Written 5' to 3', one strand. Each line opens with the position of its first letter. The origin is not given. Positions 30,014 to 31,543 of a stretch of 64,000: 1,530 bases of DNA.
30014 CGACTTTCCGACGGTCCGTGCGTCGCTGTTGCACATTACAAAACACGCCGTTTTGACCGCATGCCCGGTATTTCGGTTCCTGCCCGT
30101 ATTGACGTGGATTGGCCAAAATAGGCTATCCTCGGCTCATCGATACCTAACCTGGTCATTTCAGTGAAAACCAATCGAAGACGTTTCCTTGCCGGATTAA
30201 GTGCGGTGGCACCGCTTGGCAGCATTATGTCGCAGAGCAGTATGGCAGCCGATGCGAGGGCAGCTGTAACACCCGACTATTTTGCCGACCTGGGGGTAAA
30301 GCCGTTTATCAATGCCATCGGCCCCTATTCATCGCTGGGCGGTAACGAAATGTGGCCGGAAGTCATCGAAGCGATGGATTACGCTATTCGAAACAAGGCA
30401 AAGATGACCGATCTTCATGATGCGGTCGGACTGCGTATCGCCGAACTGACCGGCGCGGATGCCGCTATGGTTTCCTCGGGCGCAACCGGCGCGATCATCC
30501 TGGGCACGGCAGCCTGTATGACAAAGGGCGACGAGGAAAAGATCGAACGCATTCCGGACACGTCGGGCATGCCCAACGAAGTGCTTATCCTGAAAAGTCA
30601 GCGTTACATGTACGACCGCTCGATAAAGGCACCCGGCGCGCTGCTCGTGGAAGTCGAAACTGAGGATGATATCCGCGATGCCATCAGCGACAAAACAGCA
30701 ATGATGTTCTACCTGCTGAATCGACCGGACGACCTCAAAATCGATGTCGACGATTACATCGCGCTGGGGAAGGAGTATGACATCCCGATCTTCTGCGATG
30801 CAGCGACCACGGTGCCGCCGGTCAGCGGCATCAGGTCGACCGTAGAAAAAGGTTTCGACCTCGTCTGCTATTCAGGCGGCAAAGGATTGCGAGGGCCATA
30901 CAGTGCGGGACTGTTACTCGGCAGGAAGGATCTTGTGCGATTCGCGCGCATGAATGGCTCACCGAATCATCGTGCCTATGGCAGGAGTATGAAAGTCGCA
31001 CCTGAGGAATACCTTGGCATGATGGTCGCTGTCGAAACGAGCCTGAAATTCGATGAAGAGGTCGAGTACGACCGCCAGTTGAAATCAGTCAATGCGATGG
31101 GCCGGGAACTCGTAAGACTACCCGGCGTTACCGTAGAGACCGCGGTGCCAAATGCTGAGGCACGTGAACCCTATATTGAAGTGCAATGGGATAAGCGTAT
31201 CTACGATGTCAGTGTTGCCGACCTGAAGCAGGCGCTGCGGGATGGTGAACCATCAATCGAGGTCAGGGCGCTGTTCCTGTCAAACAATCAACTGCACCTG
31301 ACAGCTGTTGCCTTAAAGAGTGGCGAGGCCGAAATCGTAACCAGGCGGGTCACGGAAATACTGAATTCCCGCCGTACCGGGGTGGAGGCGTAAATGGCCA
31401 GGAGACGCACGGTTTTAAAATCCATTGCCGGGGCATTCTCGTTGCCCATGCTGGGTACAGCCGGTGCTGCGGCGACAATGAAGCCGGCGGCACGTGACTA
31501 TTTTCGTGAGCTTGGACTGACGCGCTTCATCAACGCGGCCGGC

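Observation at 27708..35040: Candidate periplasmic processing module: two HHS proteins divergent from two Tat-exported PLP enzymes, a cupin and a Na+ symporter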

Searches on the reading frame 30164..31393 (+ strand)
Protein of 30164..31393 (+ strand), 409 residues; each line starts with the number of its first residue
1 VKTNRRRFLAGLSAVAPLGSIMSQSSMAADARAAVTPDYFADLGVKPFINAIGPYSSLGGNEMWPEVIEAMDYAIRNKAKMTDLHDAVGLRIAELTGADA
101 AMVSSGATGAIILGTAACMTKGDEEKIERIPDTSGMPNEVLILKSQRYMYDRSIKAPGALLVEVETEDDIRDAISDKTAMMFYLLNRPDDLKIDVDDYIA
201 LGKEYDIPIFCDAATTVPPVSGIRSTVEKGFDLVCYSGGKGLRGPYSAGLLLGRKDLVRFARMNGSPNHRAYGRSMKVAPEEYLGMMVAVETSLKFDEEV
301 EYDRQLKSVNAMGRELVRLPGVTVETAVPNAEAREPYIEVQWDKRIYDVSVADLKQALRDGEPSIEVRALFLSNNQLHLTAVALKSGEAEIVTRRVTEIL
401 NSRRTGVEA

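Call 3: search_protein_families(library=pfam, proteins=[window:30164-31393:+], max_evalue=0.01)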
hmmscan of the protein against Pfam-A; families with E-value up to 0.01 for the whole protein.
window:30164-31393:+ (409 aa): 2 families
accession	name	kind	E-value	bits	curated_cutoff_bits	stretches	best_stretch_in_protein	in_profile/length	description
PF03841.19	SelA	-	3.3e-06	26.8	22.8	1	79-270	43-240/367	L-seryl-tRNA selenium transferase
PF01053.26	Cys_Met_Meta_PP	-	0.0036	16.3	27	1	85-244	54-202/381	Cys/Met metabolism PLP-dependent enzyme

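Call 4: search_protein_families(library=ncbifam, proteins=[window:30164-31393:+], max_evalue=0.01)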
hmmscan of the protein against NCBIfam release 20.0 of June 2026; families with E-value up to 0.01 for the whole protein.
window:30164-31393:+ (409 aa): 6 families
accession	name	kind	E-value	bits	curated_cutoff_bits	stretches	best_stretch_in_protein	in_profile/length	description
TIGR01437.1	selA_rel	subfamily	1.2e-45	156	385.3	1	40-400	2-363/363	DgaE family pyridoxal phosphate-dependent ammonia lyase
NF047797.1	glminPNH3LysDgaE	equivalog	6e-41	140.6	600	1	40-401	4-363/367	D-glucosaminate-6-phosphate ammonia lyase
TIGR00474.1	selA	equivalog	5.4e-07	28.8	267.9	1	168-272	202-317/455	L-seryl-tRNA(Sec) selenium transferase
TIGR01328.1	met_gam_lyase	equivalog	8.4e-05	21.6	549.7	1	89-265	65-232/391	methionine gamma-lyase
NF005695.0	PRK07503.1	equivalog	8.6e-05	21.4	666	1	90-266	72-239/403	methionine gamma-lyase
NF006096.0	PRK08248.1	equivalog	0.0084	14.8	726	0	81-243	62-213/431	homocysteine synthase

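Call 5: find_encoding_contigs(protein=window:30164-31393:+, flank=10000, max_places=6)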
Protein window:30164-31393:+ (409 aa): 2 contigs read that carry it; 2 places shown.
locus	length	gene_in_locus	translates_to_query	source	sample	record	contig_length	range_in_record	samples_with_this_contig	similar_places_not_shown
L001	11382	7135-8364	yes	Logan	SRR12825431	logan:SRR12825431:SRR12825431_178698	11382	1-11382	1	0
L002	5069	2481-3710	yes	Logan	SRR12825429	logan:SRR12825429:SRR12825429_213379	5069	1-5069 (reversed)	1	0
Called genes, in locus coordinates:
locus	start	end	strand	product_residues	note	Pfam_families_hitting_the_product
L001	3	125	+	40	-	?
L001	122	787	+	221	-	PF19630:DUF6134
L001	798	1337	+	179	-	PF08212:Lipocalin_2, PF00061:Lipocalin (weak)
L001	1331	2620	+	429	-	PF01593:Amino_oxidase, PF13450:NAD_binding_8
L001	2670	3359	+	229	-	PF07103:DUF1365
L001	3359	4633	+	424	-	PF02353:CMAS, PF13489:Methyltransf_23 (weak), PF13847:Methyltransf_31 (weak), PF08241:Methyltransf_11, PF08242:Methyltransf_12, PF13649:Methyltransf_25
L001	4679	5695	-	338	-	PF19649:DUF6152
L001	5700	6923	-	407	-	PF19649:DUF6152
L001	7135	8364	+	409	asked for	PF03841:SelA (weak)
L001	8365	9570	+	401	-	-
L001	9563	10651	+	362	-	PF07883:Cupin_2 (weak)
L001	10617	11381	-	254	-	?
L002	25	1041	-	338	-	PF19649:DUF6152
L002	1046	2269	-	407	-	PF19649:DUF6152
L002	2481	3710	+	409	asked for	PF03841:SelA (weak)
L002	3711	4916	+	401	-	-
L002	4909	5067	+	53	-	?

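Call 7: find_homologous_proteins(query=window:30164-31393:+, max_evalue=1e-10)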
Query window:30164-31393:+ (409 aa): 3015 proteins with E <= 1e-10 among 8000 candidates; the best 120 are listed.
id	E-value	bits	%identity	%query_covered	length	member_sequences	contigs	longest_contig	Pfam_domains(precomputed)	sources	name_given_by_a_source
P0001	8.9e-266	899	100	100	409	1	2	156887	PF03841.20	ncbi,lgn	-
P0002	3.2e-252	854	73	90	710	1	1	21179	PF03841.20,PF01212.28,PF01053.27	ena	-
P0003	3.9e-220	749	86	97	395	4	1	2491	PF03841.20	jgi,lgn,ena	-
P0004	2.8e-218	743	81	100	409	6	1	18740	PF03841.20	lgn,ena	-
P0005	3.2e-214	729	79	100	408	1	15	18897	-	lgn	-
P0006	5.4e-214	729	86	94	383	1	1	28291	PF03841.20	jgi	jgi:L-seryl-tRNA(Ser) seleniumtransferase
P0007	1.1e-213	728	80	100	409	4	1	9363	PF03841.20,PF01053.27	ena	-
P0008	3.5e-213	726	79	100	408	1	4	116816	-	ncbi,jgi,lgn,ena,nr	ncbi:MAG: hypothetical protein O3A13_03065 [Proteobacteria bacterium]|nr:hypothetical protein [Pseud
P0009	4.4e-213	726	80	100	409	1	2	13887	PF03841.20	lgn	-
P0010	5.0e-210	715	79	100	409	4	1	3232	PF03841.20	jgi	jgi:L-seryl-tRNA(Ser) seleniumtransferase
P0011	3.3e-208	709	77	100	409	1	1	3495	PF03841.20,PF01053.27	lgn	-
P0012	5.0e-208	709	84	91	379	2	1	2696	PF03841.20,PF01212.28,PF01053.27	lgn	-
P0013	3.1e-207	706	77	100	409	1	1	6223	PF03841.20,PF00266.26,PF01053.27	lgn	-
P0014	1.5e-206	704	77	100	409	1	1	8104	PF03841.20,PF01053.27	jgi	jgi:D-glucosaminate-6-phosphate ammonia-lyase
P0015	1.8e-203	694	77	98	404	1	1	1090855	PF03841.20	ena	-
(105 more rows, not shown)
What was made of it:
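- Several sources name homologues 'L-seryl-tRNA(Ser) selenium transferase' (calls 4, 7).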

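Call 11: find_related_loci(query=A1, collection=genome_contigs, flank=10000)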
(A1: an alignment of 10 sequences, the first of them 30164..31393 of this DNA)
Query A1 (409 aa) in genome_contigs; peptide patterns used: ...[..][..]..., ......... (x = any residue, [..] = any of these).
599 stretches matched a pattern (row limit reached: there are more); 572 encode a relative of the query (tblastn E <= 1e-3); the best 80 are kept; 80 distinct loci.
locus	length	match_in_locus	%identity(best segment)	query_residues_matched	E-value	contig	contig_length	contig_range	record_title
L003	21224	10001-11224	79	1-409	0e+0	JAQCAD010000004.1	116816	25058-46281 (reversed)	MAG: Proteobacteria bacterium isolate casp150-mb.9 NODE_301_length_116816_cov_0.285802, whole genome shotgun sequence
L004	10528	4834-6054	75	1-407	0e+0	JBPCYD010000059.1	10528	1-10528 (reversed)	MAG: Woeseiaceae bacterium isolate MAG_seacave_37 S1Ck127_12706458, whole genome shotgun sequence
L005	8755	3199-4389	73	1-400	0e+0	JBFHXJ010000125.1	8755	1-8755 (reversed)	MAG: Woeseiaceae bacterium isolate Mix_sand09.2021.07.Z.53 k141_45842_length_8755_cov_14.1422, whole genome shotgun sequ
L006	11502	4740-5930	71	1-400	0e+0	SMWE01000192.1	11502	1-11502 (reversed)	MAG: Gammaproteobacteria bacterium isolate N075bin63 k141_2019203, whole genome shotgun sequence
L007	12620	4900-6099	67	1-402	0e+0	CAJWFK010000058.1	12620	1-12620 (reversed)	MAG TPA_asm: uncultured Woeseia sp. isolate ERR599156_bin.119_MetaBAT_v2.12.1_MAG genome assembly, contig: NODE_10262_le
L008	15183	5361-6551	64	3-401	1e-177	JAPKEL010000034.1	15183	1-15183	MAG: Woeseiaceae bacterium isolate ANT-115 NODE_2257_length_15183_cov_15.809096, whole genome shotgun sequence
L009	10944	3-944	75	91-404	1e-155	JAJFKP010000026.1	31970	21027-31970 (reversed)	MAG: Woeseiaceae bacterium isolate OFTM117 OFTM117_25, whole genome shotgun sequence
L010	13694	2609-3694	55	38-400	4e-130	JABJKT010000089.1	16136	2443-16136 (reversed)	MAG: Kordiimonadaceae bacterium isolate SI074_bin98 k141_1095282, whole genome shotgun sequence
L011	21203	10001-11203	48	3-402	2e-117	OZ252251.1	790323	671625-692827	MAG: Longimicrobiales bacterium isolate 46febe96-b3b4-4271-9ea5-aa9cab44c421 genome assembly, chromosome: 1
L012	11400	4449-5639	45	3-403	1e-113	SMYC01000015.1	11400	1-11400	MAG: Acidobacteria bacterium isolate N075bin57 k141_144378, whole genome shotgun sequence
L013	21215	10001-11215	44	3-403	2e-112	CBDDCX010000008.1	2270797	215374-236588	MAG: Longimicrobiales bacterium isolate 1ca9a963-9358-4986-a9f1-8c59e70a6eca genome assembly, contig: contig_8, whole ge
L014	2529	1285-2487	45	3-401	4e-116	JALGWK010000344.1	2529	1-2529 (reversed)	MAG: bacterium isolate Meg22_46_Bin_213 Meg22_46_Bin_213_scaffold_202784, whole genome shotgun sequence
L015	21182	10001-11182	48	4-402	7e-111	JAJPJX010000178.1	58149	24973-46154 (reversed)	MAG: Solibacteraceae bacterium isolate Centralia_MAG_57 k107_23050076, whole genome shotgun sequence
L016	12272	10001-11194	44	4-400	1e-109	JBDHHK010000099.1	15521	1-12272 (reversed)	MAG: Gemmatimonadota bacterium isolate M8-62_Bin_191 M8-62_Bin_191_scaffold_14931, whole genome shotgun sequence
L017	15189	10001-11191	44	4-402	2e-105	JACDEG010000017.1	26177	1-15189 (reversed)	MAG: Pyrinomonadaceae bacterium isolate MGR_bin354 SD2902_NODE_249_length_26177_cov_1.481344, whole genome shotgun seque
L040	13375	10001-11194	42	3-402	2e-95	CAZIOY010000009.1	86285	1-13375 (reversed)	MAG TPA_asm: uncultured Ohtaekwangia sp. isolate SRP128246_co1_420 genome assembly, contig: NODE_191_length_86285_cov_13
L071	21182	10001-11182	41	4-400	6e-91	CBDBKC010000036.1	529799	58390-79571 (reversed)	MAG: Bryobacterales bacterium isolate 5f91f12a-28cc-4e70-8e9f-3aed67d6a3bc genome assembly, contig: contig_36, whole gen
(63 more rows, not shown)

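Call 15: search_solved_structures(query=window:30164-31393:+, max_evalue=0.001, show_alignments=1)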
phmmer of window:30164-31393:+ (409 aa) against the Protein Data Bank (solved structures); distinct sequences matched with E-value up to 0.001: 8.
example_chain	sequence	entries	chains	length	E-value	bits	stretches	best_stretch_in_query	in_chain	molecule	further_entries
8t7j_A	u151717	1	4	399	4.4e-39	137.9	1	29-401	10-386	Putative selenocysteine synthase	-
7lc0_A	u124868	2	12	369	1e-31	113.7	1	36-400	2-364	Putative selenocysteine synthase (L-seryl-tRNA(Ser) selenium transferase) | D-glucosaminate-6-phosphate ammonia lyase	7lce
7rdr_A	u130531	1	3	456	2.6e-11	46.5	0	342-400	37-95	Circular tendon repeat protein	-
8uzw_A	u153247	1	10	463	1.8e-06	30.6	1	42-272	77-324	L-seryl-tRNA(Sec) selenium transferase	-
3w1i_A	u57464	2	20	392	2.2e-05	27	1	92-264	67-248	L-seryl-tRNA(Sec) selenium transferase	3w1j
3w1h_A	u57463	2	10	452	3e-05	26.6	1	92-264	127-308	L-seryl-tRNA(Sec) selenium transferase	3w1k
3wco_A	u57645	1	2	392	0.00017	24.1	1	92-264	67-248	L-seryl-tRNA(Sec) selenium transferase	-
3wcn_A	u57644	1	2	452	0.00024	23.6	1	92-264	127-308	L-seryl-tRNA(Sec) selenium transferase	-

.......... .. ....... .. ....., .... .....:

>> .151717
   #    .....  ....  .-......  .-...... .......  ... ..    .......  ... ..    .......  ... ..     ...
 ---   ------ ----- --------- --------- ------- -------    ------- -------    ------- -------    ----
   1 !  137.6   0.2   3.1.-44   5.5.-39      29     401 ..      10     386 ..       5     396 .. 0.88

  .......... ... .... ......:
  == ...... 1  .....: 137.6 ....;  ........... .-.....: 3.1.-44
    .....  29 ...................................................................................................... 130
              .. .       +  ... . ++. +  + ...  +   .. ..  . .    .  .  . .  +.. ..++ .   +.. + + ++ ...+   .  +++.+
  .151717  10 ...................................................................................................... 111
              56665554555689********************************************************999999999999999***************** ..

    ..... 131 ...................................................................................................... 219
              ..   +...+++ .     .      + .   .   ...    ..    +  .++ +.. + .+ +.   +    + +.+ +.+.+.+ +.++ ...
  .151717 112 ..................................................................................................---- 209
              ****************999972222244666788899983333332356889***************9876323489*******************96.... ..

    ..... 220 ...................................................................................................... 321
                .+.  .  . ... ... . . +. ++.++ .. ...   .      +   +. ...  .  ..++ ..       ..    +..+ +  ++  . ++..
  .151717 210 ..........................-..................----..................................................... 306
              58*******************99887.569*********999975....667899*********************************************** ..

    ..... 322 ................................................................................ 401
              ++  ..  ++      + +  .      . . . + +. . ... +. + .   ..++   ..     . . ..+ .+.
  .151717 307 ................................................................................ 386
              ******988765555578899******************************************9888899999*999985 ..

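Call 27: search_protein_families(library=pfam, proteins=[L040:5534-6448:+, L040:6504-7733:+, L040:7744-9471:+, L040:9520-9993:+, L040:12531-13232:+, L009:4612-5871:-, L003:6883-7464:-, L003:4719-6833:+, L071:8868-9755:-], max_evalue=0.001)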
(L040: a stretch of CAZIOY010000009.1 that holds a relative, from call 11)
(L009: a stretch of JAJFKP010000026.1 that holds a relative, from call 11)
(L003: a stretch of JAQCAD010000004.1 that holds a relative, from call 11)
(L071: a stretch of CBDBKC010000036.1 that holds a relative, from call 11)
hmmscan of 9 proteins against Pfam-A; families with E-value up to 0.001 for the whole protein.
L040:5534-6448:+ (305 aa): 1 family
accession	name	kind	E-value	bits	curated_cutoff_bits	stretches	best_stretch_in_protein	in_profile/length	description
PF03737.21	RraA-like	-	3.2e-17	63.6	24.5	1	45-228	3-151/152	Aldolase/RraA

L040:6504-7733:+ (410 aa): 2 families
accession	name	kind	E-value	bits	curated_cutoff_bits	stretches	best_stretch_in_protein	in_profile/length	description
PF07969.17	Amidohydro_3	-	8.6e-13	49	29.7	2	298-396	372-471/472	Amidohydrolase family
PF01979.26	Amidohydro_1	-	1.6e-12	47.8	25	1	283-396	234-345/345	Amidohydrolase family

L040:7744-9471:+ (576 aa): 5 families
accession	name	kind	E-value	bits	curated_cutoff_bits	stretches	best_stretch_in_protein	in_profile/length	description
PF00034.26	Cytochrom_C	-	5.4e-12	47.3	21.3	1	470-554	2-88/90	Cytochrome c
PF07995.17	GSDH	-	2.9e-10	40.4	25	1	115-350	67-276/332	Glucose / Sorbosone dehydrogenase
PF13442.11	Cytochrome_CBB3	-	2.8e-09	37.6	27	1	468-552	2-68/68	Cytochrome C oxidase, cbb3-type, subunit III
PF22807.2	TrAA12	-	2.5e-05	23.2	30.9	1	313-440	269-389/463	TrAA12-like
PF23500.1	DUF7133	-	3.1e-05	23.9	27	0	37-140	9-120/385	Domain of unknown function (DUF7133)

L040:9520-9993:+ (158 aa): 1 family
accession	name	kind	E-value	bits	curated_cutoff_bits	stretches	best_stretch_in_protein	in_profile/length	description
PF01042.26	Ribonuc_L-PSP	-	9.7e-20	71.2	27.3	1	59-154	17-120/121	Endoribonuclease L-PSP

L040:12531-13232:+ (234 aa): 2 families
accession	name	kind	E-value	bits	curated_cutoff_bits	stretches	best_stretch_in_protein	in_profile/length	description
PF06452.16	CBM9_1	-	6.6e-16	59.2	23.4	1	40-233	3-183/185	Carbohydrate family 9 binding domain-like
PF16011.10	CBM9_2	-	3.1e-08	34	25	0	177-232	149-199/199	Carbohydrate-binding family 9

L009:4612-5871:- (420 aa): 1 family
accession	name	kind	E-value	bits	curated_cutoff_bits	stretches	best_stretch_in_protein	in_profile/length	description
PF00903.31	Glyoxalase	-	3.4e-07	31.1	20.6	1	304-412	5-121/121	Glyoxalase/Bleomycin resistance protein/Dioxygenase superfamily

L003:6883-7464:- (194 aa): 1 family
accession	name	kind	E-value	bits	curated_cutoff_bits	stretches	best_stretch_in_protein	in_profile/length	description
PF03473.23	MOSC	-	1.1e-11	45.2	22.7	1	59-178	7-119/120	MOSC domain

L003:4719-6833:+ (705 aa): 0 families

L071:8868-9755:- (296 aa): 1 family
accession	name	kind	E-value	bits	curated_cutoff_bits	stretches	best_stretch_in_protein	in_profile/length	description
PF01261.30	AP_endonuc_2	-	1.1e-26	94.5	31.1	1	62-289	3-248/249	Xylose isomerase-like TIM barrel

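Call 49: search_solved_structures(query=window:30164-31393:+, max_evalue=1e-20, show_alignments=2)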
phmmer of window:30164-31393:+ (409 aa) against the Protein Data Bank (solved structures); distinct sequences matched with E-value up to 1e-20: 2.
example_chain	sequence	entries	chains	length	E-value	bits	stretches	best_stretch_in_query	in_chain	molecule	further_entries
8t7j_A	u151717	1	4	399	4.4e-39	137.9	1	29-401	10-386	Putative selenocysteine synthase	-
7lc0_A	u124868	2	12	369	1e-31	113.7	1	36-400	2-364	Putative selenocysteine synthase (L-seryl-tRNA(Ser) selenium transferase) | D-glucosaminate-6-phosphate ammonia lyase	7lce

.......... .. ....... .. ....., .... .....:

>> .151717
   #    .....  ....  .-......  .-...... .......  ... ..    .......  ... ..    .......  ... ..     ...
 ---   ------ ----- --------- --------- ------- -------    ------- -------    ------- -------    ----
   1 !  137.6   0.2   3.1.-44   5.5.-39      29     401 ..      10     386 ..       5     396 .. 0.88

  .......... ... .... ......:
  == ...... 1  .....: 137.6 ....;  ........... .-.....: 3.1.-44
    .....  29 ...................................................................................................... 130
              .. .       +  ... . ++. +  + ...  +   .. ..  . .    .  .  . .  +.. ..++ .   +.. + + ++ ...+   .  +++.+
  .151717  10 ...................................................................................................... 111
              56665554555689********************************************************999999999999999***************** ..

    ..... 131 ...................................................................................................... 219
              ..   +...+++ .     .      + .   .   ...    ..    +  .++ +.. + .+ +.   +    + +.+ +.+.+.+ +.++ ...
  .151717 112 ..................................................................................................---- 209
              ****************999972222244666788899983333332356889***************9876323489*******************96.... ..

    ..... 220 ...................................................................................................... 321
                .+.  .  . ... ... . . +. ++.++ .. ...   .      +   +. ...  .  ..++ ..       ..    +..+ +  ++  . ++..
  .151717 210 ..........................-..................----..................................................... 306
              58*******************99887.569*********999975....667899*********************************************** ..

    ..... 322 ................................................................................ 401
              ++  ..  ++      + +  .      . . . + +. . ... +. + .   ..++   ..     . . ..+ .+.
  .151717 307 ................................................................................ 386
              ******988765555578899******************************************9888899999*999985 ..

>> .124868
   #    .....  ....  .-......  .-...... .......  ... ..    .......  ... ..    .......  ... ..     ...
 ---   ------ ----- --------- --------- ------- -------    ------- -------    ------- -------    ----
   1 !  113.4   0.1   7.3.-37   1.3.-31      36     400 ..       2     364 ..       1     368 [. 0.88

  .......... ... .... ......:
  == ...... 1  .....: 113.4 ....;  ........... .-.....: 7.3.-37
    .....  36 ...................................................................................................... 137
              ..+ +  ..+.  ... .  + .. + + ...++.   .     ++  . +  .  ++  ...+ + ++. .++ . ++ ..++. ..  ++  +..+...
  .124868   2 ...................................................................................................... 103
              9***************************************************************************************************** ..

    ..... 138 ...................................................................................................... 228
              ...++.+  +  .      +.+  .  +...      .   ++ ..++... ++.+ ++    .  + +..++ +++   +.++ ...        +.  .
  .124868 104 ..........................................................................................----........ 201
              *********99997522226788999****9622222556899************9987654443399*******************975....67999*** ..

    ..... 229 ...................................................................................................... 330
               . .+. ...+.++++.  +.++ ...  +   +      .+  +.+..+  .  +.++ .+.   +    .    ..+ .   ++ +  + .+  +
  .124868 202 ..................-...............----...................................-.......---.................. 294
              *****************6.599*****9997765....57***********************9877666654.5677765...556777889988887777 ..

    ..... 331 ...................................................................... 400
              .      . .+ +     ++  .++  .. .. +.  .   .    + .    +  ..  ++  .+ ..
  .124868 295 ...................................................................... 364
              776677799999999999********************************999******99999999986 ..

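Call 61: search_protein_families(library=pfam, proteins=[L012:8034-9026:-], max_evalue=1)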
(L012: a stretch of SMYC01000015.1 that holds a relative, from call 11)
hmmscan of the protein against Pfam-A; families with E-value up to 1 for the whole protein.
L012:8034-9026:- (331 aa): 0 families
